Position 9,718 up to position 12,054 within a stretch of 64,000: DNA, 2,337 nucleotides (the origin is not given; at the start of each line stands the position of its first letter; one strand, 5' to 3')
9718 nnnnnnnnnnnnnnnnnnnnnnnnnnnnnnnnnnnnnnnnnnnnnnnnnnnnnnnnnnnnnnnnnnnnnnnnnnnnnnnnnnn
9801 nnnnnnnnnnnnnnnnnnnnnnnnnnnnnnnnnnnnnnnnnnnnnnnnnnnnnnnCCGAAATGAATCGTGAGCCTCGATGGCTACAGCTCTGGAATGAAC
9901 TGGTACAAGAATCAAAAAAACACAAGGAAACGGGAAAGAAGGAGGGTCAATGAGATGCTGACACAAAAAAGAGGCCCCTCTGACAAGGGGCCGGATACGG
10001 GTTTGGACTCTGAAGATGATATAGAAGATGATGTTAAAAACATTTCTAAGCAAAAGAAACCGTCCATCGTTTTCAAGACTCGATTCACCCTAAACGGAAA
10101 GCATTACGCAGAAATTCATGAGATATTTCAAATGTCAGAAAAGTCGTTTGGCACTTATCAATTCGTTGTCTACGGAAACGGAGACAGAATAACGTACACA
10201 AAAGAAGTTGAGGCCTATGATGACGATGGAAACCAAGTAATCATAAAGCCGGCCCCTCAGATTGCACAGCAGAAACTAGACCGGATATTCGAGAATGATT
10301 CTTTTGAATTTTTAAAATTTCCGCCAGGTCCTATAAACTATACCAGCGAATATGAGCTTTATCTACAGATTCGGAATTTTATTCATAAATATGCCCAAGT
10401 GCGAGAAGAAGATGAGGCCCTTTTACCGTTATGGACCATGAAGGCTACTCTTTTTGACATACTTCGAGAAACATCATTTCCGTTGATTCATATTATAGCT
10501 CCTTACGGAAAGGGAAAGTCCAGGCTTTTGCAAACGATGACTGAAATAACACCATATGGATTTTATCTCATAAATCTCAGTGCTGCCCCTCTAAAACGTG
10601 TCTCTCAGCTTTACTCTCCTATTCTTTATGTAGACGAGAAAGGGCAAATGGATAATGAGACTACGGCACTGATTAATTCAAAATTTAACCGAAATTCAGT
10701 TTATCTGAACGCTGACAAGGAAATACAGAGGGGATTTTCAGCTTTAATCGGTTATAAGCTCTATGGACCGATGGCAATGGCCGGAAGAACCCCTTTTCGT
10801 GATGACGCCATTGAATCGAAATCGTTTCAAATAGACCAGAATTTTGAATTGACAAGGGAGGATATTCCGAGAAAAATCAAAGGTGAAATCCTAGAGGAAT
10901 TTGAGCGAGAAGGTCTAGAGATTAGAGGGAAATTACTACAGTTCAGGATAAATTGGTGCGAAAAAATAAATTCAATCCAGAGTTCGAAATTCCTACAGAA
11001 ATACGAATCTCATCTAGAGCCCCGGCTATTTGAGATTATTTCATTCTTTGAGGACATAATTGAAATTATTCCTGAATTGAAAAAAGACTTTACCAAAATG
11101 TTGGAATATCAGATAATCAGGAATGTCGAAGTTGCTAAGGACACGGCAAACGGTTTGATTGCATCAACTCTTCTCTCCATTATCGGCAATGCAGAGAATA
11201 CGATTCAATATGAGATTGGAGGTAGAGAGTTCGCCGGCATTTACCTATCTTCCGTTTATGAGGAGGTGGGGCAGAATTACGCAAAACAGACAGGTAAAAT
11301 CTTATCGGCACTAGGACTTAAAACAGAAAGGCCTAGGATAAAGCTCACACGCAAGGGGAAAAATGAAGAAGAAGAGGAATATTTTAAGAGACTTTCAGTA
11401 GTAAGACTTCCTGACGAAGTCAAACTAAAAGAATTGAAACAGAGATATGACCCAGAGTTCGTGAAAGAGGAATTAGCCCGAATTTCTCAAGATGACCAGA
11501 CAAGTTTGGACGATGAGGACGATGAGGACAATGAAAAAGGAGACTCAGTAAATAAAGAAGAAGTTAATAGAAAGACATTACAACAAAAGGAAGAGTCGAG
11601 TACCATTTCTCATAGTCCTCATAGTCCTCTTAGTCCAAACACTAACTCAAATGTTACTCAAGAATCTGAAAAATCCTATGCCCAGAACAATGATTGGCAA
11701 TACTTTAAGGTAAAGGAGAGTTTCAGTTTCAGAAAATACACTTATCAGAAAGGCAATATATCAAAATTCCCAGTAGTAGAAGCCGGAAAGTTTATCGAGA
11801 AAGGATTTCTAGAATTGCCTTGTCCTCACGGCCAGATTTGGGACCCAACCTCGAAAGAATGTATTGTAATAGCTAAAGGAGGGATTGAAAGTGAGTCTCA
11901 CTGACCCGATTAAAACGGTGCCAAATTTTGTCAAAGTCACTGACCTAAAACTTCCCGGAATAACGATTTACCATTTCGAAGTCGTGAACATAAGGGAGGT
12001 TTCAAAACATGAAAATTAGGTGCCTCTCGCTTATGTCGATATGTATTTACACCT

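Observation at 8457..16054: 7.6-kb integrated element at an intron-containing tRNA-Tyr, bounded by a perfect 13-bp direct repeat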

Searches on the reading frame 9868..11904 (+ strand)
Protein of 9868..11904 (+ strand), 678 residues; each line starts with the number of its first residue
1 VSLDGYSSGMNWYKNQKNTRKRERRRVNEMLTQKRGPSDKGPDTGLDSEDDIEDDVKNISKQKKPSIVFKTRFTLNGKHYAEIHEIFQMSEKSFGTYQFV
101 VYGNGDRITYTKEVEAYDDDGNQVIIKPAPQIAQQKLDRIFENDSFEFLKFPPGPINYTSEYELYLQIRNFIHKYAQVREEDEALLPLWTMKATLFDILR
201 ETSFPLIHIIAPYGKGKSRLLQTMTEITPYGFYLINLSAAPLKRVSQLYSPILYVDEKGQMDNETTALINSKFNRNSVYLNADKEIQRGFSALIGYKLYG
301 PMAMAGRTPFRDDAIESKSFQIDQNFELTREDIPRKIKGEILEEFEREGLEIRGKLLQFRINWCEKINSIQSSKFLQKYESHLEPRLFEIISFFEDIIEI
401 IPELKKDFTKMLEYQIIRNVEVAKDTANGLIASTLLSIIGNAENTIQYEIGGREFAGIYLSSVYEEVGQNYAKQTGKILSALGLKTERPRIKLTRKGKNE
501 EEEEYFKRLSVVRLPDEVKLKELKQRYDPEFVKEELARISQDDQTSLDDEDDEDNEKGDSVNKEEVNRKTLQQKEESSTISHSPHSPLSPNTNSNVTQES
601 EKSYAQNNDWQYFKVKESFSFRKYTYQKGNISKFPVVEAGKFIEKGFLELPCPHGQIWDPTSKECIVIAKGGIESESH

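Call 8: search_protein_families(library=pfam, proteins=[window:9868-11904:+], max_evalue=0.1)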
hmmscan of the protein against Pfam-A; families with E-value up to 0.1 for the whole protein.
window:9868-11904:+ (678 aa): 0 families

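Call 9: search_protein_families(library=phrogs, proteins=[window:9868-11904:+], max_evalue=0.1)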
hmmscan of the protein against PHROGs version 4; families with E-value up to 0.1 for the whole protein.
window:9868-11904:+ (678 aa): 0 families

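Call 17: find_homologous_proteins(query=window:9868-11904:+, max_evalue=0.001)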
Query window:9868-11904:+ (678 aa): 106 proteins with E <= 0.001 among 7805 candidates.
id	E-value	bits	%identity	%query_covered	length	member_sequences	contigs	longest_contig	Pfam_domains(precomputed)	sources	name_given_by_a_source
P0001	0.0e+0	1454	100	96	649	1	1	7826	-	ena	-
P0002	0.0e+0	1444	99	96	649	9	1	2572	-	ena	-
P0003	0.0e+0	1247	88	90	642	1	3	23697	-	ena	-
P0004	0.0e+0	1063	73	95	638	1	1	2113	-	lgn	-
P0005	1.2e-290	984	71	91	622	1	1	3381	-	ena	-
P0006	8.0e-290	981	71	91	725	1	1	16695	-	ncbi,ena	-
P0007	4.0e-268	909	65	92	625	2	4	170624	-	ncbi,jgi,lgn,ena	jgi:hypothetical protein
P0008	9.2e-266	901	64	94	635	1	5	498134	-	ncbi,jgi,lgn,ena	jgi:hypothetical protein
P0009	4.0e-264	896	72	82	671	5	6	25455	-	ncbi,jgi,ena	jgi:hypothetical protein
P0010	9.2e-264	895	75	80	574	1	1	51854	-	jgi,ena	jgi:hypothetical protein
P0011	1.3e-262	891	70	84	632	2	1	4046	-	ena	-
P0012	6.3e-260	882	63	93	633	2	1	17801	-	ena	-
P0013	1.8e-256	871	58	94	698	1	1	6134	-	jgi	jgi:hypothetical protein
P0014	4.8e-249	846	62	90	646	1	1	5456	-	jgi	jgi:hypothetical protein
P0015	2.4e-224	765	68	75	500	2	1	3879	-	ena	-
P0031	1.6e-183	630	54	72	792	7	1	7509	-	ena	-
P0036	1.4e-182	626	48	91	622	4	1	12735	-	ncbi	ncbi:MAG: hypothetical protein QXV17_07175 [Candidatus Micrarchaeaceae archaeon]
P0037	2.3e-182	626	51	82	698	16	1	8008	-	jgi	jgi:hypothetical protein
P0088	1.4e-110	389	41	73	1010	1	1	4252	PF09250.17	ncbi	ncbi:MAG: bifunctional DNA primase/polymerase [Thermoplasmata archaeon]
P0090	2.2e-109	385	41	69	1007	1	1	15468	-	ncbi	ncbi:MAG: hypothetical protein ACP5IB_05965 [Thermoplasmata archaeon]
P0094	2.1e-108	381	41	71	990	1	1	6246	PF09250.17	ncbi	ncbi:MAG: bifunctional DNA primase/polymerase [Thermoplasmata archaeon]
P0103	1.8e-16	78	29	37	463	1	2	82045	-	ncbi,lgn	-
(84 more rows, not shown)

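Call 19: search_solved_structures(query=A1, max_evalue=10, show_alignments=2)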
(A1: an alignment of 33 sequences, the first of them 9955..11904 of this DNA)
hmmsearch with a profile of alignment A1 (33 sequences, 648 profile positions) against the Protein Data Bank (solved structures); distinct sequences matched with E-value up to 10: 0.

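Call 20: search_protein_families(library=pfam, alignment_id=A1, max_evalue=0.01)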
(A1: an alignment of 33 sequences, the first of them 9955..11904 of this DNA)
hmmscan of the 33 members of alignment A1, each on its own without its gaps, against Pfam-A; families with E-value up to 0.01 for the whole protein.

A. member 1, window:9955-11904:+ (649 aa): 0 families

B. families by the number of members that match (of 33 scanned): 3 families
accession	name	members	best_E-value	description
PF09250.16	Prim-Pol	2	1e-10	Bifunctional DNA primase/polymerase, N-terminal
PF01807.25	Zn_ribbon_DnaG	2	7.8e-05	CHC2 zinc finger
PF11838.14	ERAP1_C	1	0.00017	ERAP1-like C-terminal domain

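Call 23: find_encoding_contigs(protein=P0001, flank=10000, max_places=10)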
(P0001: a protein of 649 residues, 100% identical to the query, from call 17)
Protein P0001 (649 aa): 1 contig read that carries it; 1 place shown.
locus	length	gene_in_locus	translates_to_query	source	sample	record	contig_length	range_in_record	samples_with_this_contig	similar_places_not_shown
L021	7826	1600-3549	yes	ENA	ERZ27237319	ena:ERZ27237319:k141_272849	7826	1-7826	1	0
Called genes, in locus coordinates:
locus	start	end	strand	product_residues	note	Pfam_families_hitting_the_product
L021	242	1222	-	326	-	-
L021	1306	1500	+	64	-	-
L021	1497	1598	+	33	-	-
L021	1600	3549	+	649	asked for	-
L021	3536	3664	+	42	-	-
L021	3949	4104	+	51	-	-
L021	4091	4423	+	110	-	-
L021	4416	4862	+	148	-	-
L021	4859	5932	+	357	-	-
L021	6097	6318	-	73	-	-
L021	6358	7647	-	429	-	PF00589:Phage_integrase, PF22823:MrpR_C_cat (weak)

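Call 26: search_dna_similar(query=window:9955-11904:+, collection=phages, mode=protein, max_evalue=0.001)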
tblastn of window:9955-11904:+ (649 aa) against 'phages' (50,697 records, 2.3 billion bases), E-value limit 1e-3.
No match.

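Call 27: search_dna_similar(query=window:9955-11904:+, collection=plasmids, mode=protein, max_evalue=0.001)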
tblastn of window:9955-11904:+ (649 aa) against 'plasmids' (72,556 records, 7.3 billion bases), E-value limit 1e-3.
No match.

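Call 29: find_related_loci(query=A1, collection=viral_contigs, flank=10000)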
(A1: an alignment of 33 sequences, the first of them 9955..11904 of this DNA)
Query A1 (649 aa) in viral_contigs; peptide patterns used: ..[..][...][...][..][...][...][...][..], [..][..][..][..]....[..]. (x = any residue, [..] = any of these).
71 stretches matched a pattern; 24 encode a relative of the query (tblastn E <= 1e-3); 24 distinct loci.
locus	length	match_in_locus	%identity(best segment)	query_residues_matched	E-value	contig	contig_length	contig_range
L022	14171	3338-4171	26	84-379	2e-19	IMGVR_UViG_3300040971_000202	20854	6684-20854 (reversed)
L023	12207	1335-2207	24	77-370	4e-19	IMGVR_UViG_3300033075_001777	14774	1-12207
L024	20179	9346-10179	26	84-379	6e-19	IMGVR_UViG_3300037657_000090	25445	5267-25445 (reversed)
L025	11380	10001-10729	26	122-370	7e-17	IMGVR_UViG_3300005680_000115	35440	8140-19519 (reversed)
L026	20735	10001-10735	25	122-370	2e-16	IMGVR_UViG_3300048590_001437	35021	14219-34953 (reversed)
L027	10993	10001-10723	27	131-377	4e-15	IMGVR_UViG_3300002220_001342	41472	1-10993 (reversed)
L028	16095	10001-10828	28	119-405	1e-14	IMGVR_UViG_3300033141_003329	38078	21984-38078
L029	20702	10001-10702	27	134-370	3e-13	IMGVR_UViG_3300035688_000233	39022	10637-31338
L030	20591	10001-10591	27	134-332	3e-13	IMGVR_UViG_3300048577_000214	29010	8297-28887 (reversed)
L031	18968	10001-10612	26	128-332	9e-13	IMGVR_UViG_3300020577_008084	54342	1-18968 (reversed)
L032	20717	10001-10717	27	132-381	8e-15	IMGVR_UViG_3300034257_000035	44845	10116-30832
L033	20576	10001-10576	27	140-333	8e-10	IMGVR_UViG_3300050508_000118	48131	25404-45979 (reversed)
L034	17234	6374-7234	24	131-417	6e-9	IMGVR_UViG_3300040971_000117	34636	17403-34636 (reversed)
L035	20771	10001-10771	24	156-460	9e-9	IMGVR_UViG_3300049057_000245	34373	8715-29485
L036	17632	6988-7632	25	122-333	2e-8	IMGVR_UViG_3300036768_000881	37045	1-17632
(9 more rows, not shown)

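Call 31: find_related_loci(query=window:9955-11904:+, collection=genome_contigs, flank=10000)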
Query window:9955-11904:+ (649 aa) in genome_contigs; peptide patterns used: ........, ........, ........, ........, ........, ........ (x = any residue, [..] = any of these).
54 stretches matched a pattern, but none encodes a relative of the query by tblastn (E <= 1e-3).

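Call 33: find_related_loci(query=A2, collection=genome_contigs, flank=10000)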
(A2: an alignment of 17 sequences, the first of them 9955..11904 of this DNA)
Query A2 (649 aa) in genome_contigs; peptide patterns used: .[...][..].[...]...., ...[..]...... (x = any residue, [..] = any of these).
47 stretches matched a pattern; 5 encode a relative of the query (tblastn E <= 1e-3); 5 distinct loci.
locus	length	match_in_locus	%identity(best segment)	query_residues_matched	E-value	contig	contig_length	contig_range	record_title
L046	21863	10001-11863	64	7-643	0e+0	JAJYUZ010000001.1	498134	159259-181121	MAG: Thermoplasmata archaeon isolate FK1.bin53 NODE_13_length_498134_cov_11.057288, whole genome shotgun sequence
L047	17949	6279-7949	49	38-590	0e+0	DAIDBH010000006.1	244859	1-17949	MAG TPA_asm: Thermoplasmatales archaeon isolate clean327 k141_8414, whole genome shotgun sequence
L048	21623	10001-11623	52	39-574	0e+0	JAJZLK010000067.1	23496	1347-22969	MAG: Thermoplasmata archaeon isolate MAS3.bin109 NODE_4313_length_23496_cov_1.840729, whole genome shotgun sequence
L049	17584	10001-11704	52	35-600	0e+0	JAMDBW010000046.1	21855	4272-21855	MAG: Thermoplasmatota archaeon isolate FK_Sedi_B_Bin.199 NODE_8093_length_21855_cov_2.93317, whole genome shotgun sequen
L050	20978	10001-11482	54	18-518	1e-180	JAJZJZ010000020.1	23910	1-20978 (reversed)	MAG: Thermoplasmata archaeon isolate LSA5.bin89 NODE_2912_length_23910_cov_7.442249, whole genome shotgun sequence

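Call 34: predict_structure(alignment_id=A1)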
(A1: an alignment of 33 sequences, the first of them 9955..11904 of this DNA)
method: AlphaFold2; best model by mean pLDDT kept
length: 649 residues; sequences in the alignment: 33
mean_pLDDT: 75.7   pTM: 0.66
mean pLDDT of the five models: 75.7, 75.4, 73.6, 73.5, 72.0
residues with pLDDT >= 90: 144; 70-90: 351; 50-70: 31; < 50: 123
segments of 3 or more residues with pLDDT < 50: 1-33, 62-65, 105-115, 517-579, 641-649
pLDDT, mean of each block of 10 residues (from residue 1): 31 30 33 69 89 74 63 83 87 87 56 60 92 96 93 89 93 89 88 95 85 81 86 81 85 60 73 90 82 86 87 92 96 91 80 82 88 88 86 85 87 80 87 84 84 88 80 81 88 87 85 56 40 30 27 28 27 35 93 91 90 90 84 80 35
secondary structure, 60 per line:
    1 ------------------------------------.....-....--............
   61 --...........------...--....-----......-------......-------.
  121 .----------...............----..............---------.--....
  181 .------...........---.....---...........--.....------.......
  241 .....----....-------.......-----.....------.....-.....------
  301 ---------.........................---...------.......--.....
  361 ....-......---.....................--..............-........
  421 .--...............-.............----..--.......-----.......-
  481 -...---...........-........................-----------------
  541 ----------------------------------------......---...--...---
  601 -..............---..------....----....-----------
elements in order: E37-41 E43-46 E49-60 E63-73 E80-82 E85-88 E94-99 H107-112 H132-146 H151-164 E177-181 H188-198 E202-206 H210-220 E223-227 H234-244 E250-253 E264-267 E273-277 H284-288 E290-294 H310-334 H347-353 H356-364 H366-371 H375-395 H398-411 E416-421 E424-430 H431-438 H440-452 E461-467 E473-479 E482-484 H488-498 H500-523 E581-586 E590-592 E595-597 E602-606 H607-615 E627-630 E635-638

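Call 39: fold_search(model_id=the predicted structure, library=pdb)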
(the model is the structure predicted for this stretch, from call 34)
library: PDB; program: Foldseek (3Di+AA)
matches with E <= 10: 694; with E <= 0.001: 18
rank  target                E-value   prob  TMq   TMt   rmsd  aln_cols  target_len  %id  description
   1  9e2z_7                1.2e-04  1.00  0.22  0.25  19.0       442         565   14  Cryo-EM structure of human CMG helicase stalled at G4-containing DNA template (released 2025-03-26)
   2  8w0f_7                1.6e-04  1.00  0.24  0.25  13.3       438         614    9  Cryo-EM structure of a human MCM2-7 double hexamer on dsDNA (released 2024-10-02)
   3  5dgk_A                1.7e-04  1.00  0.28  0.33  17.3       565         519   10  SCCmec type IV Cch - active helicase (released 2016-08-24)
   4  6k9c_B                1.8e-04  1.00  0.27  0.37  13.3       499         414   11  The apo structure of NrS-1 C terminal region (305-718) (released 2020-04-08)
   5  8wgy_E                2.0e-04  0.99  0.23  0.20  19.5       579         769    6  MPOX E5 hexamer AMP-PNP and ssDNA bound form with clear primase domain (released 2024-10-16)
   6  9im1_A                2.3e-04  1.00  0.23  0.27  18.1       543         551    8  The Cryo-EM structure of MPXV E5 in complex with ssDNA in intermediate state 1 (released 2025-06-18)
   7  8w0e_7                3.9e-04  1.00  0.22  0.25  13.9       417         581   11  Cryo-EM structure of a human MCM2-7 single hexamer on dsDNA (released 2024-10-02)
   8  8xj7_D                4.7e-04  1.00  0.21  0.29   6.9       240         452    9  The Cryo-EM structure of MPXV E5 in complex with DNA (released 2024-05-01)
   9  8wh6_D                4.7e-04  1.00  0.23  0.26  16.6       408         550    7  MPOX E5 hexamer ADP and ssDNA bound and clear primase domain conformation (released 2024-09-25)
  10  6k9e_A                4.7e-04  1.00  0.24  0.35  13.3       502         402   10  The A form apo structure of NrS-1 C terminal region-CTR(305-718) (released 2020-06-17)
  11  7jgr_A                5.3e-04  0.94  0.16  0.24  20.7       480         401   10  Structure of Drosophila ORC bound to DNA (84 bp) and Cdc6 (released 2020-09-09)
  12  2v9p_J                5.8e-04  1.00  0.19  0.37   7.0       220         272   13  Crystal structure of papillomavirus E1 hexameric helicase DNA-free form (released 2007-10-02)
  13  8wh0_D                5.8e-04  0.99  0.21  0.29  12.1       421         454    8  MPOX E5 hexamer ssDNA and AMP-PNP bound conformation (released 2024-10-09)
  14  9ilz_A                6.8e-04  1.00  0.24  0.21  18.9       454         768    8  The Cryo-EM structure of MPXV E5 in complex with ssDNA (released 2025-06-18)
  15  8ouw_5                7.2e-04  1.00  0.22  0.26  16.6       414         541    9  Cryo-EM structure of CMG helicase bound to TIM-1/TIPN-1 and homodimeric DNSN-1 on fork DNA (Caenorhabditis elegans) (released 2023-08-16)
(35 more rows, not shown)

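Call 40: search_protein_families(library=ncbifam, proteins=[window:9955-11904:+], max_evalue=0.1)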
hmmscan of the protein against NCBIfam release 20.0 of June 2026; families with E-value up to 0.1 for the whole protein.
window:9955-11904:+ (649 aa): 0 families

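Call 41: search_protein_families(library=padloc, proteins=[window:9955-11904:+], max_evalue=0.1)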
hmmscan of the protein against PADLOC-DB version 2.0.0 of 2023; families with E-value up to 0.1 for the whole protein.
window:9955-11904:+ (649 aa): 0 families
